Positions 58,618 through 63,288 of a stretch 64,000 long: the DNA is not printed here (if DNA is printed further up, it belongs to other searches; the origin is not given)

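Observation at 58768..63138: VirB10 with ~1000-aa N-terminal extension of the same repeat family (DotG/IcmE-like layout in a VirB-type system)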

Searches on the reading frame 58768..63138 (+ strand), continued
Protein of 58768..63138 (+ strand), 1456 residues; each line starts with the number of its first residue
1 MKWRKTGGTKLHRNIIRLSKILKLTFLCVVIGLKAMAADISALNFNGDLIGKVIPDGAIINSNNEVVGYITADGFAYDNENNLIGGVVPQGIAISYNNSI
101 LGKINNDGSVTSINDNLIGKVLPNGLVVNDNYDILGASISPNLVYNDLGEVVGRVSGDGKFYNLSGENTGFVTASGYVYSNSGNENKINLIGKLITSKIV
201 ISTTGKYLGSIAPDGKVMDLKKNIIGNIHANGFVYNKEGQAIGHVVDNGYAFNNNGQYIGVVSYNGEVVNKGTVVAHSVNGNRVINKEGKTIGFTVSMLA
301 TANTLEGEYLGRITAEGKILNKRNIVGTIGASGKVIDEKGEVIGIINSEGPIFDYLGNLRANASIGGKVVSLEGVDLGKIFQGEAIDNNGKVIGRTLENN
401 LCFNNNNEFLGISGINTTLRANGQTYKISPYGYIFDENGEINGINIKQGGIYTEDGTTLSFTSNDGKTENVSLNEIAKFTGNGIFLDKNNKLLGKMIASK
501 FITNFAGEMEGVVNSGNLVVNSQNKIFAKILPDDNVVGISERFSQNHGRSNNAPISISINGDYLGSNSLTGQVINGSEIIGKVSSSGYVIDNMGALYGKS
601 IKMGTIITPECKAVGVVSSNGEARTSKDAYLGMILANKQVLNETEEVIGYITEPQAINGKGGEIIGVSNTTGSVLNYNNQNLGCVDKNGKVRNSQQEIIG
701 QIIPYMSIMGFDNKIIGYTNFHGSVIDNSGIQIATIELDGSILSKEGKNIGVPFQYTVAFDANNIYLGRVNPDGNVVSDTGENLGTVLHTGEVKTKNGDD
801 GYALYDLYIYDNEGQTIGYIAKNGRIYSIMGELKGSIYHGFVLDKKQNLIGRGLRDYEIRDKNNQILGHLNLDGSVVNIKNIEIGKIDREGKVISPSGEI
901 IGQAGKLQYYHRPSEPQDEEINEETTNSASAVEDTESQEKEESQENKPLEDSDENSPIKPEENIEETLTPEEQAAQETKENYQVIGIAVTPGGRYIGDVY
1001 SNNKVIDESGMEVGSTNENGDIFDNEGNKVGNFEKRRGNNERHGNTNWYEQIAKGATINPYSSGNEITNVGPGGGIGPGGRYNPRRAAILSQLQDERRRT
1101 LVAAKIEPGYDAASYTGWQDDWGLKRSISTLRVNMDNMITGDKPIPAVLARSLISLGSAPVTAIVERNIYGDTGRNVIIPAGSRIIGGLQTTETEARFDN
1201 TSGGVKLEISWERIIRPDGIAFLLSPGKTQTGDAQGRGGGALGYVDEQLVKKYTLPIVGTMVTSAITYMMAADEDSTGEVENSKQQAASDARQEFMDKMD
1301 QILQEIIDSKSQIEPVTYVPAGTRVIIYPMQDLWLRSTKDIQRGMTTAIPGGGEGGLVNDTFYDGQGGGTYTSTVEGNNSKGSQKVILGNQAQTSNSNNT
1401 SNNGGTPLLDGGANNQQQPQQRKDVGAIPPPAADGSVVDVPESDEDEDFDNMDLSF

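Call 13: find_related_loci(query=window:58768-63138:+, collection=genome_contigs, flank=10000)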
Query window:58768-63138:+ (1456 aa) in genome_contigs; peptide patterns used: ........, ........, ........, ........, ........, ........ (x = any residue, [..] = any of these).
74 stretches matched a pattern; 22 encode a relative of the query (tblastn E <= 1e-3); 21 distinct loci.
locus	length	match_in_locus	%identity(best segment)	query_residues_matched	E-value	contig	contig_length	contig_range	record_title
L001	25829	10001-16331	92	1-1456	0e+0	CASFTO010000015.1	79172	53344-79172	uncultured Alphaproteobacteria bacterium isolate SI.A54.metabat-bins.112 genome assembly, contig: SI.A54.metabat-bins.11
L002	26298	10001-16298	84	1-1446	0e+0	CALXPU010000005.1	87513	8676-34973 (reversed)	MAG: uncultured Alphaproteobacteria bacterium isolate BRZ_KG__bin92 genome assembly, contig: BRZ_KG__NODE_301_length_875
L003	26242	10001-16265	83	1-1437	0e+0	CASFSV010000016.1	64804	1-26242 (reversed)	uncultured Alphaproteobacteria bacterium isolate SI.O7.metabat-bins.100 genome assembly, contig: SI.O7.metabat-bins.100.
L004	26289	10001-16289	79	1-1446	0e+0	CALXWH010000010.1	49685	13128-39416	MAG: uncultured Alphaproteobacteria bacterium isolate BRZ_CV__bin18 genome assembly, contig: BRZ_CV__NODE_1044_length_49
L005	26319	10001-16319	78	1-1446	0e+0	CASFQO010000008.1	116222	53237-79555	uncultured Alphaproteobacteria bacterium isolate SI.O44.metabat-bins.180 genome assembly, contig: SI.O44.metabat-bins.18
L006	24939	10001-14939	81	1-1446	0e+0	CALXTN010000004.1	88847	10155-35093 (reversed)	MAG: uncultured Alphaproteobacteria bacterium isolate BRZ_QQ__bin90 genome assembly, contig: BRZ_QQ__NODE_214_length_888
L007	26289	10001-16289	69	1-1446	0e+0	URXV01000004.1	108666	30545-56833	uncultured Rickettsiales bacterium isolate UMGS1453 genome assembly, contig: NODE_30_length_108666_cov_8.602315, whole g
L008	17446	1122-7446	63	1-1454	0e+0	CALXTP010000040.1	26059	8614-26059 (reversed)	MAG: uncultured Alphaproteobacteria bacterium isolate E19__bin231 genome assembly, contig: E19__k127_1990789, whole geno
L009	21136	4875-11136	63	1-1450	0e+0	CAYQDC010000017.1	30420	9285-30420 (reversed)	MAG TPA_asm: uncultured Acetobacter sp. isolate SRP141132_co3_78 genome assembly, contig: NODE_979_length_30420_cov_6.94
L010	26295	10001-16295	68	1-1446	0e+0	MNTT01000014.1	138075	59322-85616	MAG: Acetobacter sp. 46_36 Ley3_66761_scaffold_136, whole genome shotgun sequence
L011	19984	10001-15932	63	2-1447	0e+0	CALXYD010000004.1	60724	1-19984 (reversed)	MAG: uncultured Alphaproteobacteria bacterium isolate BRZ_KS__bin39 genome assembly, contig: BRZ_KS__NODE_684_length_607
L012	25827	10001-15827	55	1-1456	0e+0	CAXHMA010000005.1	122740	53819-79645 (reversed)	MAG: uncultured Alphaproteobacteria bacterium isolate ena-SAMPLE-TAB-22-03-2024-10:43:23:852-115549 genome assembly, con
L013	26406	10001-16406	54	2-1456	0e+0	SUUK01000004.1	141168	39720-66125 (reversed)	MAG: Alphaproteobacteria bacterium isolate SIG44 NODE_574_length_141168_cov_4.578789, whole genome shotgun sequence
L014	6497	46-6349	54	1-1389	0e+0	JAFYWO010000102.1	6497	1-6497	MAG: Alphaproteobacteria bacterium isolate RGIG7487 Water_buffalos_Colon-5__c459964, whole genome shotgun sequence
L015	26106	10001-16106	54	1-1441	0e+0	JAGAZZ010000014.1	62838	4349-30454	MAG: Alphaproteobacteria bacterium isolate RGIG8928 Water_deer_Rectum-1__c122903, whole genome shotgun sequence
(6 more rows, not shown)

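Call 23: search_protein_families(library=ncbifam, proteins=[window:58768-63138:+, L001:16405-17385:+], max_evalue=0.01)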
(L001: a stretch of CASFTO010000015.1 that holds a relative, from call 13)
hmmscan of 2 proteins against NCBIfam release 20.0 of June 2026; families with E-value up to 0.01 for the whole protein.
window:58768-63138:+ (1456 aa): 2 families
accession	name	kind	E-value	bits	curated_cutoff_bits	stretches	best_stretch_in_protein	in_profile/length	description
NF038092.1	T4SS_ComB10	equivalog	6.7e-33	113.9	300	1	1129-1340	14-216/225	DNA type IV secretion system protein ComB10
NF038091.1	T4SS_VirB10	equivalog_domain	2.8e-24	85.8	220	1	1134-1337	6-193/197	type IV secretion system protein VirB10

L001:16405-17385:+ (326 aa): 36 families (the best 25 are shown)
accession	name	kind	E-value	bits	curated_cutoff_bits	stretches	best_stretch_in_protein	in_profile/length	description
TIGR02788.1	VirB11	equivalog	5.2e-47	160.4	249.95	1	19-325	1-306/308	P-type DNA transfer ATPase VirB11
NF010475.0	PRK13900.1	equivalog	5.8e-35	120.9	389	1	10-323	9-320/333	type IV secretion system ATPase VirB11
NF010425.0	PRK13851.1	equivalog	3.9e-25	88.5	461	1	8-283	6-279/344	type IV secretion system protein VirB11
TIGR02782.1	TrbB_P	equivalog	1.8e-24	86.6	304.55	1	159-325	128-290/303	P-type conjugative transfer ATPase TrbB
TIGR03819.1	heli_sec_ATPase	hypoth_equivalog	2.4e-22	79.6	373.15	1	22-277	61-290/340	TadA family conjugal transfer-associated ATPase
NF058587.1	archaellum_moto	equivalog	1.9e-17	63.2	550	1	153-277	263-386/527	archaellum flagellar ATPase motor FlaI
NF010469.0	PRK13894.1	subfamily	6.8e-17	61.8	508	1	158-325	140-304/320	conjugal transfer ATPase TrbB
NF010407.0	PRK13833.1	subfamily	1.3e-14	54.4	499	1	169-283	146-258/323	conjugal transfer protein TrbB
NF041000.1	ATPase_ComGA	equivalog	1.8e-14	53.4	300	1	168-282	129-240/267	competence type IV pilus ATPase ComGA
NF053672.1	bindosome_BasE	exception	1.5e-12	47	1000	1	171-277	274-381/512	bindosome assembly system ATPase subunit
TIGR01420.1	pilT_fam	subfamily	2.2e-10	40.3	319.1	1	166-286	121-241/343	PilT/PilU family type 4a pilus ATPase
TIGR02533.1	type_II_gspE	equivalog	4.4e-09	35.5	630.25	1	159-281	234-353/486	type II secretion system ATPase GspE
NF007755.0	PRK10436.1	equivalog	3.9e-08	32.4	617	1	169-279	221-327/465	type II secretion system protein GspE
TIGR02538.1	type_IV_pilB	equivalog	8.7e-08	31.2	675.65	1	161-278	309-423/564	type IV-A pilus assembly ATPase PilB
TIGR02525.1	plasmid_TraJ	equivalog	1.5e-07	30.8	368.3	1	153-293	138-274/372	plasmid transfer ATPase TraJ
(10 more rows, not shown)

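Call 24: search_protein_families(library=pfam, proteins=[L001:16405-17385:+, L001:17389-18036:-, L001:18036-19736:-, L001:20083-20454:-, L001:21260-22249:+, L001:22289-23527:-, L001:23528-24688:-], max_evalue=0.01)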
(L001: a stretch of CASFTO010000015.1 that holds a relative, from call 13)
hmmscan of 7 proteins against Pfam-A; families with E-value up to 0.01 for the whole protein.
L001:16405-17385:+ (326 aa): 14 families
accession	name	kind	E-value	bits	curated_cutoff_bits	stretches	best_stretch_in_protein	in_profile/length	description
PF00437.27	T2SSE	-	2.3e-26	92.8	24.9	1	24-280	15-251/370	Type II/IV secretion system protein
PF13191.12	AAA_16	-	0.00011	23.1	32.6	1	161-207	13-63/167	AAA ATPase domain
PF13401.12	AAA_22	-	0.00012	22.8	27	1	168-202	6-41/130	AAA domain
PF00005.33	ABC_tran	-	0.00024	22.2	25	1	160-226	4-69/137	ABC transporter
PF20720.3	nSTAND3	-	0.00061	20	27.2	1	155-206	5-57/155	Novel STAND NTPase 3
PF12775.13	AAA_7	-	0.00088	19.3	25.8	1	162-195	28-61/181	P-loop containing dynein motor region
PF02367.23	TsaE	-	0.001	19.5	26.6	1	154-197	8-51/128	Threonylcarbamoyl adenosine biosynthesis protein TsaE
PF01580.24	FtsK_SpoIIIE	-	0.0023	17.8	24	1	164-188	35-60/221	FtsK/SpoIIIE family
PF13238.12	AAA_18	-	0.004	18.1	29.4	1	170-218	1-45/128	AAA domain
PF13555.12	AAA_29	-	0.0041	17.3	27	1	164-195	19-50/61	P-loop containing region of AAA domain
PF10412.15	TrwB_AAD_bind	-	0.0043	16.4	20.5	1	168-195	16-43/387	Type IV secretion-system coupling protein DNA-binding domain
PF00270.35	DEAD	-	0.0053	16.9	26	1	163-213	10-64/167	DEAD/DEAH box helicase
PF13245.12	AAA_19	-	0.0072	16.9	25.1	0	168-195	12-39/134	AAA domain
PF01078.27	Mg_chelatase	-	0.0079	16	20.3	0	147-210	2-65/207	Magnesium chelatase, subunit ChlI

L001:17389-18036:- (215 aa): 8 families
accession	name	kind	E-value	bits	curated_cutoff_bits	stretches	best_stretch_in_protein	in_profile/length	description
PF01926.29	MMR_HSR1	-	4.9e-22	78.6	21.9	1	43-161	1-113/113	50S ribosome-binding GTPase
PF03193.22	RsgA_GTPase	-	1.8e-10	41.3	30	1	30-96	97-167/174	RsgA GTPase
PF02421.24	FeoB_N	-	8.2e-07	29.1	27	1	43-208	2-155/156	Ferrous iron transport protein B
PF00009.33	GTP_EFTU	-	1.1e-06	28.8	26.5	1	128-212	97-185/188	Elongation factor Tu GTP binding domain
PF00350.29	Dynamin_N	-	9.4e-06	26.2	27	1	44-69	1-26/168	Dynamin family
PF09439.16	SRPRB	-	0.00063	19.6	25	1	41-141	3-90/178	Signal recognition particle receptor beta subunit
PF00176.29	SNF2-rel_dom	-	0.001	18.7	24.9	1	102-193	58-149/290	SNF2-related domain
PF04548.22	AIG1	-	0.0025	17.6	27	1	47-182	6-147/212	AIG1 family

L001:18036-19736:- (566 aa): 2 families
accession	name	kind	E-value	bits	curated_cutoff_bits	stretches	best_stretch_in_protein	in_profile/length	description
PF14849.12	YidC_periplas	-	8.9e-70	236.3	24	1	81-355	1-282/283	YidC periplasmic domain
PF02096.25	60KD_IMP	-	1.7e-57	194.4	35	1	367-560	1-162/163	60Kd inner membrane protein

L001:20083-20454:- (123 aa): 1 family
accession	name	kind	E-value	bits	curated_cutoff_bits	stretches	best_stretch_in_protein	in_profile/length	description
PF00825.24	Ribonuclease_P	-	2.1e-18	66.8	22.3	1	5-111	3-108/109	Ribonuclease P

L001:21260-22249:+ (329 aa): 3 families
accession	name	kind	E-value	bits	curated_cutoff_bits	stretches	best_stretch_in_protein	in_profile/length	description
PF07479.19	NAD_Gly3P_dh_C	-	2.5e-37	128.7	25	1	182-314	1-141/142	NAD-dependent glycerol-3-phosphate dehydrogenase C-terminus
PF01210.29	NAD_Gly3P_dh_N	-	5.9e-21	75.5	23.1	1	8-160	1-155/158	NAD-dependent glycerol-3-phosphate dehydrogenase N-terminus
PF20618.3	GPD_NAD_C_bact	-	1.9e-09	38.4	27.6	1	242-299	2-65/66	Bacterial GPD, NAD-dependent C-terminal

L001:22289-23527:- (412 aa): 4 families
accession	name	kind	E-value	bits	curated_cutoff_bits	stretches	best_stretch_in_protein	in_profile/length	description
PF02463.25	SMC_N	-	9.8e-21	74.6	40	1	20-403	2-217/220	RecF/RecN/SMC N terminal domain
PF13476.12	AAA_23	-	1.7e-09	39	27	1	22-156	1-114/201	AAA domain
PF13304.12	AAA_21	-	5.8e-09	36.9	27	1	44-360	3-272/304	AAA domain, putative AbiEii toxin, Type IV TA system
PF13175.12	AAA_15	-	3e-08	34.1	32.1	1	21-67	4-50/374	AAA ATPase domain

L001:23528-24688:- (386 aa): 3 families
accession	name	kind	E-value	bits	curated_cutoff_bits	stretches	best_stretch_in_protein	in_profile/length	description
PF00712.24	DNA_pol3_beta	-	9.7e-40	135.9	24.4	1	15-134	1-119/120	DNA polymerase III beta subunit, N-terminal domain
PF02767.21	DNA_pol3_beta_2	-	8.5e-37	126.4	27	1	145-264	2-116/116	DNA polymerase III beta subunit, central domain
PF02768.20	DNA_pol3_beta_3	-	2.1e-32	111.9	27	1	267-385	2-121/121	DNA polymerase III beta subunit, C-terminal domain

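Call 34: search_solved_structures(query=window:58768-63138:+, max_evalue=0.01, show_alignments=1)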
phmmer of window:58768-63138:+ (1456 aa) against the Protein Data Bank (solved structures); distinct sequences matched with E-value up to 0.01: 3.
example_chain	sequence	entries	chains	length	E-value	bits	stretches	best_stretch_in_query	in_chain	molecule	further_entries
2bhv_A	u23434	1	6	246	3.8e-17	64.5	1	1126-1335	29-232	COMB10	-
7o3j_A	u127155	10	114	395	0.00016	22.6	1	1133-1253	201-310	TrwE protein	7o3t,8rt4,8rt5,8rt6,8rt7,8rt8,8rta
6gyb_c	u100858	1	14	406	0.0049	17.7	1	1134-1270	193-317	VirB10 protein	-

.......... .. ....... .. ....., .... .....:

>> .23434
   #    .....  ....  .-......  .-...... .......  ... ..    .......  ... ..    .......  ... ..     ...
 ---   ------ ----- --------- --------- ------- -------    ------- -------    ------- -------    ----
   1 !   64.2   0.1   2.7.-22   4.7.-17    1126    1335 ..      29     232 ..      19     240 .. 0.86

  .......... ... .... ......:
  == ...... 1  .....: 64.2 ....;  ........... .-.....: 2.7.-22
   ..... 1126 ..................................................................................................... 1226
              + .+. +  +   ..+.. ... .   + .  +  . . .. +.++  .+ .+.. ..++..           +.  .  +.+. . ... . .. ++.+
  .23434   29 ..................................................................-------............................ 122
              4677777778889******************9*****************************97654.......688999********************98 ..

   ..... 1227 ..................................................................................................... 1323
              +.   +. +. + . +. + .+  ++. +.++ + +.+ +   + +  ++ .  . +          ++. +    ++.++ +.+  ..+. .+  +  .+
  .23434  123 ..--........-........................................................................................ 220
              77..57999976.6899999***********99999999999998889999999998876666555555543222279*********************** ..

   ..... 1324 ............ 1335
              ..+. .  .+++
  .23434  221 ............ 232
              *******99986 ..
